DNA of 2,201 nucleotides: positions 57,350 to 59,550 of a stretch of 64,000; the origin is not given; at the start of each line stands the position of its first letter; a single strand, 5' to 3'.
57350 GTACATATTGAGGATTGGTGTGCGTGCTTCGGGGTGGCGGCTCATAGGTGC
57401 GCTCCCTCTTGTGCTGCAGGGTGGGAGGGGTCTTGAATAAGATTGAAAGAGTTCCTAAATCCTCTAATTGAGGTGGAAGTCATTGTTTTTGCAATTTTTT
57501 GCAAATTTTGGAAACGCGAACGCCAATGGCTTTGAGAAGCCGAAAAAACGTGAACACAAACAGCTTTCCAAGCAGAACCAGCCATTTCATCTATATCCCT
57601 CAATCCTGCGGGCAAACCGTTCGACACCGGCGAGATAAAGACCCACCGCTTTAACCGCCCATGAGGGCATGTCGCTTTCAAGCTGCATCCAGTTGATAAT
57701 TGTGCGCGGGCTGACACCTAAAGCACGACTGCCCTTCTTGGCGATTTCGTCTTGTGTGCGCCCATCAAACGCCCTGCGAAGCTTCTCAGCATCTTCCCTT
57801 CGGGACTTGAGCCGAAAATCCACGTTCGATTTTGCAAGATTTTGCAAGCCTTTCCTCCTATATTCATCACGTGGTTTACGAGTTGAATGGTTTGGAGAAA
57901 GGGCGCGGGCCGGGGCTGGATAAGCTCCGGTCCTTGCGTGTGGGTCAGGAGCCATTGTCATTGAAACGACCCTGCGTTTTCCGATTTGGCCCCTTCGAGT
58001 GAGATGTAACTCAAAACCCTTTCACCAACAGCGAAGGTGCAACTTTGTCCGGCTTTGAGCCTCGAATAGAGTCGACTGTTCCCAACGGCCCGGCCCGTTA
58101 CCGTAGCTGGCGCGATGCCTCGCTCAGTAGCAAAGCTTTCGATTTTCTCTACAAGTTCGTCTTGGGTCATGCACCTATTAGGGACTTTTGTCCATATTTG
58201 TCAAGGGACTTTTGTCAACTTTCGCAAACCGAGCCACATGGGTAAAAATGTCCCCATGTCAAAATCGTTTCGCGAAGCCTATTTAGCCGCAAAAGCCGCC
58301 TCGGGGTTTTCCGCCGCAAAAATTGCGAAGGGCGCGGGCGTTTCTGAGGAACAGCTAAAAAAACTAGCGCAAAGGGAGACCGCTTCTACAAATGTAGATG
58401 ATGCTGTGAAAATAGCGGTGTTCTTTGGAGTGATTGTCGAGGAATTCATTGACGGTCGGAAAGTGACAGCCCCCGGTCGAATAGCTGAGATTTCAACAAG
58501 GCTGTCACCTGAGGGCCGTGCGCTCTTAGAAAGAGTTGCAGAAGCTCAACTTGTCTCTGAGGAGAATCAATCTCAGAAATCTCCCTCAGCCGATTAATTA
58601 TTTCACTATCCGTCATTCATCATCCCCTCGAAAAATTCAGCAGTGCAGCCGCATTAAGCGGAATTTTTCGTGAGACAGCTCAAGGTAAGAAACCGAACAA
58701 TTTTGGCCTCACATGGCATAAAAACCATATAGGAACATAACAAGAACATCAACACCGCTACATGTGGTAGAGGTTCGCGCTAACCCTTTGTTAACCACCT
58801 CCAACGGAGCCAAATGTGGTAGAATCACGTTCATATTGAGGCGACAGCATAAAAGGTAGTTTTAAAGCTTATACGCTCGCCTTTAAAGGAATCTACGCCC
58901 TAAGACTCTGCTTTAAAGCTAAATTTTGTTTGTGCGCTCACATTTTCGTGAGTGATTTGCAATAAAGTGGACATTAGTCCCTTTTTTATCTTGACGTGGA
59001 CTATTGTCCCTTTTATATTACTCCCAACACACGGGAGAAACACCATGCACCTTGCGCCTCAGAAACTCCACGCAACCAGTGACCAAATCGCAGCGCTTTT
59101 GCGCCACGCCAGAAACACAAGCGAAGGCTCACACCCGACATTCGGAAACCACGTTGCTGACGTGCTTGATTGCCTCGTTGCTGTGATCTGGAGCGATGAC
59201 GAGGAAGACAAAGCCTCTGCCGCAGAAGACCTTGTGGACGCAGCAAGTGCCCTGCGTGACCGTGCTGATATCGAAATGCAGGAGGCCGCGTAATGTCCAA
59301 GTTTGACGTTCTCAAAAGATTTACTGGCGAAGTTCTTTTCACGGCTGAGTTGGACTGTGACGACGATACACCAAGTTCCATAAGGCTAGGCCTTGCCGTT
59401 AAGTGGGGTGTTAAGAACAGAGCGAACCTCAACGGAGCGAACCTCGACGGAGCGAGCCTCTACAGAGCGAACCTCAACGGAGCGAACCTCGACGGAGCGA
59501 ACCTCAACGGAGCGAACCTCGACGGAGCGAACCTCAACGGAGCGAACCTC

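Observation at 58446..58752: SOS-box promoter firing antisense into a non-cleavable cI, with a hidden 56-aa overlapping ORF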

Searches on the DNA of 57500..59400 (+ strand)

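Call 11: search_dna_similar(query=window:57500-59400:+, collection=phages, mode=distant)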
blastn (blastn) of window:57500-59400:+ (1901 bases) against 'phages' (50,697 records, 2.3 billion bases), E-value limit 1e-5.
No match.

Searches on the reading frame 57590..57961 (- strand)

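Call 9: search_protein_families(library=pfam, proteins=[window:57590-57961:-], max_evalue=0.1)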
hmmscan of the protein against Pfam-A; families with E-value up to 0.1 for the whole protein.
window:57590-57961:- (124 aa): 0 families

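Call 10: search_protein_families(library=phrogs, proteins=[window:57590-57961:-], max_evalue=0.1)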
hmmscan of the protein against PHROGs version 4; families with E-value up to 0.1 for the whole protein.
window:57590-57961:- (124 aa): 2 families
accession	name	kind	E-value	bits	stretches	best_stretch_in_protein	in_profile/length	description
phrog_2538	-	head and packaging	0.031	15.4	1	67-101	18-48/129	terminase small subunit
phrog_309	-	head and packaging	0.073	14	1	50-93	141-178/319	terminase small subunit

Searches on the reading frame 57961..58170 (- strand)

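Call 9: search_protein_families(library=pfam, proteins=[window:57961-58170:-], max_evalue=0.1)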
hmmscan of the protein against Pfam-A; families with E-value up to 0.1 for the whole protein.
window:57961-58170:- (70 aa): 0 families

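Call 10: search_protein_families(library=phrogs, proteins=[window:57961-58170:-], max_evalue=0.1)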
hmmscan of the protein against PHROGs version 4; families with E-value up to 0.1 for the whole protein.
window:57961-58170:- (70 aa): 1 family
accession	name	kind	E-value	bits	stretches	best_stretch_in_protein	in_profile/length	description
phrog_7669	-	unknown function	0.00052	21.1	1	2-57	8-63/105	-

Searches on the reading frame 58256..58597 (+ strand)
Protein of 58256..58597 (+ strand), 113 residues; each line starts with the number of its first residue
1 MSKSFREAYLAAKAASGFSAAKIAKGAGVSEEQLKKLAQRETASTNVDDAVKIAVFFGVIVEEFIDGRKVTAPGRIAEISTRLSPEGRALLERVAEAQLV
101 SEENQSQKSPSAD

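Call 9: search_protein_families(library=pfam, proteins=[window:58256-58594:+], max_evalue=0.1)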
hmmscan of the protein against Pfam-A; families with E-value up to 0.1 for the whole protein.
window:58256-58594:+ (113 aa): 4 families
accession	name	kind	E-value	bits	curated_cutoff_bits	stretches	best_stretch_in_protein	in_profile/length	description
PF03747.19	ADP_ribosyl_GH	-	0.0086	16.2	26.2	1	28-105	138-215/287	ADP-ribosylglycohydrolase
PF01381.28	HTH_3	-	0.014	15.8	23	1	15-59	7-50/55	Helix-turn-helix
PF13443.12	HTH_26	-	0.021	15.5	22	1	16-65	9-58/63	Cro/C1-type HTH DNA-binding domain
PF13560.12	HTH_31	-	0.097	13.4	27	0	13-59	10-56/64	Helix-turn-helix domain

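Call 10: search_protein_families(library=phrogs, proteins=[window:58256-58594:+], max_evalue=0.1)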
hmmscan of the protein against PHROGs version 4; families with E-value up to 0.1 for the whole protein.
window:58256-58594:+ (113 aa): 8 families
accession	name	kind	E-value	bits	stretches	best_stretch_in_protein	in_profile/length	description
phrog_5823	-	transcription regulation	0.0084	16.3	1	14-69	16-71/404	transcriptional regulator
phrog_8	-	transcription regulation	0.015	15.7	1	13-69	166-220/346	transcriptional regulator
phrog_1590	-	unknown function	0.024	15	1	14-58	134-178/281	-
phrog_4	-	transcription regulation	0.031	14.3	1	12-68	143-195/400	transcriptional repressor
phrog_7241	-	transcription regulation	0.041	14.9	1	11-65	68-121/122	transcriptional regulator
phrog_23834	-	unknown function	0.057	14.7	1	4-53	5-51/138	-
phrog_4583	-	transcription regulation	0.096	13.7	0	12-67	18-72/81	transcriptional repressor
phrog_25914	-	DNA, RNA and nucleotide metabolism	0.1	13.7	0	11-65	32-85/96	HTH DNA binding protein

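Call 12: find_related_loci(query=window:58256-58594:+, collection=genome_contigs, flank=6000)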
Query window:58256-58594:+ (113 aa) in genome_contigs; peptide patterns used: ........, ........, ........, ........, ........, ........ (x = any residue, [..] = any of these).
598 stretches matched a pattern (row limit reached: there are more); 4 encode a relative of the query (tblastn E <= 1e-3); 4 distinct loci.
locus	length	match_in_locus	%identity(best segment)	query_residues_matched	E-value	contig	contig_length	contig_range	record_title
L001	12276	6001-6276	47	1-92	5e-22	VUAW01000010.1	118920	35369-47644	Rhodobacteraceae bacterium LNNU 3342 NODE_10_length_118920_cov_442.979_ID_1436, whole genome shotgun sequence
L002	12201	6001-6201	61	1-67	9e-21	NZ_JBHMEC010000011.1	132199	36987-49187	Roseovarius ramblicola strain CECT 9424 platanus_K_25_97_12, whole genome shotgun sequence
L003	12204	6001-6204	59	1-68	2e-20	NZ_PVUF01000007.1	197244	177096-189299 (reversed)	Tritonibacter scottomollicae strain DSM 25328 Ga0181014_107, whole genome shotgun sequence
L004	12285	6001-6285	40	1-91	8e-16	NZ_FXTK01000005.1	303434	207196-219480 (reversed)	Paracoccus laeviglucosivorans strain DSM 100094, whole genome shotgun sequence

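Call 20: find_encoding_contigs(protein=window:58256-58597:+, flank=3000, max_places=10)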
Protein window:58256-58597:+ (113 aa): no gene with exactly this product is on record in the collection.

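Call 22: find_homologous_proteins(query=window:58256-58594:+, max_evalue=0.001)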
Query window:58256-58594:+ (113 aa): 4 proteins with E <= 0.001 among 41 candidates.
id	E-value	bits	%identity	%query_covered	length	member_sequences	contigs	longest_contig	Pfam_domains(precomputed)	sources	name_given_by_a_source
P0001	2.1e-60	218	100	100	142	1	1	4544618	-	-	-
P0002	3.4e-18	83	48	87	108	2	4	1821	-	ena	-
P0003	1.6e-16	78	53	81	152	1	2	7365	PF01381.29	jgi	jgi:transcriptional regulator with XRE-family HTH domain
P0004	4.5e-13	67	45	86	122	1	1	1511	-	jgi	-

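Call 24: find_encoding_contigs(protein=P0003, flank=4000)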
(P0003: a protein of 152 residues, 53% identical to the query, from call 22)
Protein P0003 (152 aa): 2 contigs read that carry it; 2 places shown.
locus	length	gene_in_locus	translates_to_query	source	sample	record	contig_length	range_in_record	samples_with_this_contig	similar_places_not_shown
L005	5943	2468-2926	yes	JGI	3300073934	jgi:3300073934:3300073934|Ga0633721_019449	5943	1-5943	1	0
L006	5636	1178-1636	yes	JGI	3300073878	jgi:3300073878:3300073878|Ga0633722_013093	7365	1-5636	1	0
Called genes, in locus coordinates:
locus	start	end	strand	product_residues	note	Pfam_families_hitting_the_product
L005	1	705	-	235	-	?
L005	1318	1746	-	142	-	-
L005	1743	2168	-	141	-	-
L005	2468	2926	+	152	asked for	PF01381:HTH_3 (weak)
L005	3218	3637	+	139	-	-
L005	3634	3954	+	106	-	-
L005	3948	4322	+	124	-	-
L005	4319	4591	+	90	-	-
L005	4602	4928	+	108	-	PF27127:YfdP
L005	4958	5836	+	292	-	PF10065:DUF2303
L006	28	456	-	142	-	-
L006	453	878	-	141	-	-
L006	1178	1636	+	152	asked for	PF01381:HTH_3 (weak)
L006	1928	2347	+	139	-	-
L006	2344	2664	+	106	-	-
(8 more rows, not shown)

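Call 25: find_encoding_contigs(protein=P0002, flank=4000)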
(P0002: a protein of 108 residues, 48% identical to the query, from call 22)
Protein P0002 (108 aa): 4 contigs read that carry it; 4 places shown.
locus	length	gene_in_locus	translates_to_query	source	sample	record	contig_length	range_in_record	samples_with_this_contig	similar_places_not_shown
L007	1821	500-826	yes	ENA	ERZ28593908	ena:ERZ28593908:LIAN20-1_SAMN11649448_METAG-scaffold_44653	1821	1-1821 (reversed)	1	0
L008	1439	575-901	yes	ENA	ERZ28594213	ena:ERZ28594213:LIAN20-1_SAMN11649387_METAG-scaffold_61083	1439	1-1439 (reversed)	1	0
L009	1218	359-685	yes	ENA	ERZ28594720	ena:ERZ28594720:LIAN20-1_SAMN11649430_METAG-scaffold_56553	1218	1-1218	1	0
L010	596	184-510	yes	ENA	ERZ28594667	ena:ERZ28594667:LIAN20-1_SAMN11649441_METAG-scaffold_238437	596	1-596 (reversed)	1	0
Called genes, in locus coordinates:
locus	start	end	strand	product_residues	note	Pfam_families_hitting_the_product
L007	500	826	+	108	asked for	-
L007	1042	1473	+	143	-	-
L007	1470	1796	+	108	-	PF27050:Phage_P22_Y8K6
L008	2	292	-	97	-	?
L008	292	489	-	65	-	-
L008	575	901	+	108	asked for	-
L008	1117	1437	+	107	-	?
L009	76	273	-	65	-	-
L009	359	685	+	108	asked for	-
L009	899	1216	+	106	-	?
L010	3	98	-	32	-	?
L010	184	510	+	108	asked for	-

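Call 26: find_encoding_contigs(protein=P0004, flank=4000)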
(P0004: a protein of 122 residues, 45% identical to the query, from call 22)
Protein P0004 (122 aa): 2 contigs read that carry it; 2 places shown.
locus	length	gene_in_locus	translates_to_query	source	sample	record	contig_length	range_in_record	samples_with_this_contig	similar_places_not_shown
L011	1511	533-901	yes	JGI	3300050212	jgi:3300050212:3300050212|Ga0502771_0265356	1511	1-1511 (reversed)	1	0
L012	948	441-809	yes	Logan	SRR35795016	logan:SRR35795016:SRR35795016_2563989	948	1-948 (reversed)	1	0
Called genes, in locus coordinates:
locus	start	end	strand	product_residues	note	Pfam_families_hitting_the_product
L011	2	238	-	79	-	?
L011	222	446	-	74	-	-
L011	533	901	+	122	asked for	-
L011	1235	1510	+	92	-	?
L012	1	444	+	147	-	?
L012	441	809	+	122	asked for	-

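Call 34: find_related_loci(query=A1, collection=viral_contigs, flank=2500)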
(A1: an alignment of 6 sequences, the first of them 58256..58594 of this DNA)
Query A1 (113 aa) in viral_contigs; peptide patterns used: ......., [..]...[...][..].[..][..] (x = any residue, [..] = any of these).
277 stretches matched a pattern; 39 encode a relative of the query (tblastn E <= 1e-3); 39 distinct loci.
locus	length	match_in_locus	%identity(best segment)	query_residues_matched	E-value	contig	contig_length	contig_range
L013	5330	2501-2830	48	4-113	2e-27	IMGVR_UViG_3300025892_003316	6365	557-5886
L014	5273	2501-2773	49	1-91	9e-24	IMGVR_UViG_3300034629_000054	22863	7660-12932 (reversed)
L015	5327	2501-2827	43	3-111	1e-23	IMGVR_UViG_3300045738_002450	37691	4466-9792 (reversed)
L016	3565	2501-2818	44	3-108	3e-23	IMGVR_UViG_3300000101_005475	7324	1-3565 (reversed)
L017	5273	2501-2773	48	1-91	1e-22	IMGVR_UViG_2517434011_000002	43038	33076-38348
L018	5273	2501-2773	51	1-91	1e-21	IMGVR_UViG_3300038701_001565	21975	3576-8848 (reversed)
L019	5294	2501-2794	42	1-98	3e-20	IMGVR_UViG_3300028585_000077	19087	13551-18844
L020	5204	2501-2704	59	1-68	1e-19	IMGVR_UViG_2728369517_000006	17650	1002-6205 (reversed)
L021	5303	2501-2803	43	1-101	6e-19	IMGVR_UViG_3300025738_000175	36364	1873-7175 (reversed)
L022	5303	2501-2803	43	1-101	6e-19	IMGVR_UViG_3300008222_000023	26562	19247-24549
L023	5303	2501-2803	43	1-101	6e-19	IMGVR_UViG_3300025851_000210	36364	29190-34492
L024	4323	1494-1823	40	3-113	3e-18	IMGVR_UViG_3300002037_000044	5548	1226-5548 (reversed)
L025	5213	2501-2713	51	1-73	8e-18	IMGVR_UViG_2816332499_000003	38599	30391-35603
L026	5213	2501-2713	51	1-73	1e-17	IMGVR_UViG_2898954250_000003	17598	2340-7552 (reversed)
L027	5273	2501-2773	43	1-91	1e-17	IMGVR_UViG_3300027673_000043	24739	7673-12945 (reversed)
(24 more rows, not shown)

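Call 35: find_related_loci(query=A1, collection=metagenome_contigs, flank=2500)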
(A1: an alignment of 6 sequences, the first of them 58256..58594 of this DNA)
Query A1 (113 aa) in metagenome_contigs; peptide patterns used: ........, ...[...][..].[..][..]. (x = any residue, [..] = any of these).
528 stretches matched a pattern; 40 encode a relative of the query (tblastn E <= 1e-3); 40 distinct loci.
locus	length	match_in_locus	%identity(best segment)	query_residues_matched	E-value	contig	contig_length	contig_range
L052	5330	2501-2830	48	4-113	1e-27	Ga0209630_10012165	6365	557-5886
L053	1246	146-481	47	1-113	1e-26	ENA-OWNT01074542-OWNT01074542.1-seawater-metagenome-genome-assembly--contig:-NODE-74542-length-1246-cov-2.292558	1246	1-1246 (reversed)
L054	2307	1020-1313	45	1-98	6e-25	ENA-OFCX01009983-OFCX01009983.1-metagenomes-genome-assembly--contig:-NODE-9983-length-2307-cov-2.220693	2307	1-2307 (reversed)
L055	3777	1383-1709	43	3-111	6e-24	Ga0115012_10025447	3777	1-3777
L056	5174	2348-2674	43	3-111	6e-24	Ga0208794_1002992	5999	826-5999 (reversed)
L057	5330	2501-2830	45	4-113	2e-23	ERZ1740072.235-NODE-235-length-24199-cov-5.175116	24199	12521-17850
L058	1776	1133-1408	49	1-92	1e-22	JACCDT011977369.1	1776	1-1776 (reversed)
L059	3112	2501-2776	49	1-92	1e-22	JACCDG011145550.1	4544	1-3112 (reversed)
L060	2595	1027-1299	47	1-91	5e-22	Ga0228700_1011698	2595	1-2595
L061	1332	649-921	45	1-91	7e-22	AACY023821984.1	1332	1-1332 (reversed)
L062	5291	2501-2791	47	1-97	9e-21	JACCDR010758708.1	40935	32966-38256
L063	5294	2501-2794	42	1-98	2e-20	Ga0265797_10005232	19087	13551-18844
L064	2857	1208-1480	43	1-91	3e-20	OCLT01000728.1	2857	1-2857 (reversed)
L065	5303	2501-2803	43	1-101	4e-19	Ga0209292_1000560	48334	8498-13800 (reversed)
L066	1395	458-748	45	1-98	1e-18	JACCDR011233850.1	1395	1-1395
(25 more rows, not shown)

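Call 83: predict_structure(alignment_id=A3)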
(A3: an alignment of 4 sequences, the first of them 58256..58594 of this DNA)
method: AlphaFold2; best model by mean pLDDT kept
length: 113 residues; sequences in the alignment: 4
mean_pLDDT: 77.7   pTM: 0.56
mean pLDDT of the five models: 77.7, 77.5, 77.3, 74.9, 69.5
residues with pLDDT >= 90: 14; 70-90: 71; 50-70: 22; < 50: 6
segments of 3 or more residues with pLDDT < 50: 108-113
pLDDT, mean of each block of 10 residues (from residue 1): 81 87 91 88 83 86 74 61 79 78 55 45
secondary structure, 60 per line:
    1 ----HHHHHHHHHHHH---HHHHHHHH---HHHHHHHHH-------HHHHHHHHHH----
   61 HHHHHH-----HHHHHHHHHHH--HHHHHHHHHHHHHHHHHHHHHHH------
elements in order: H5-16 H20-27 H31-39 H47-56 H61-66 H72-82 H85-107
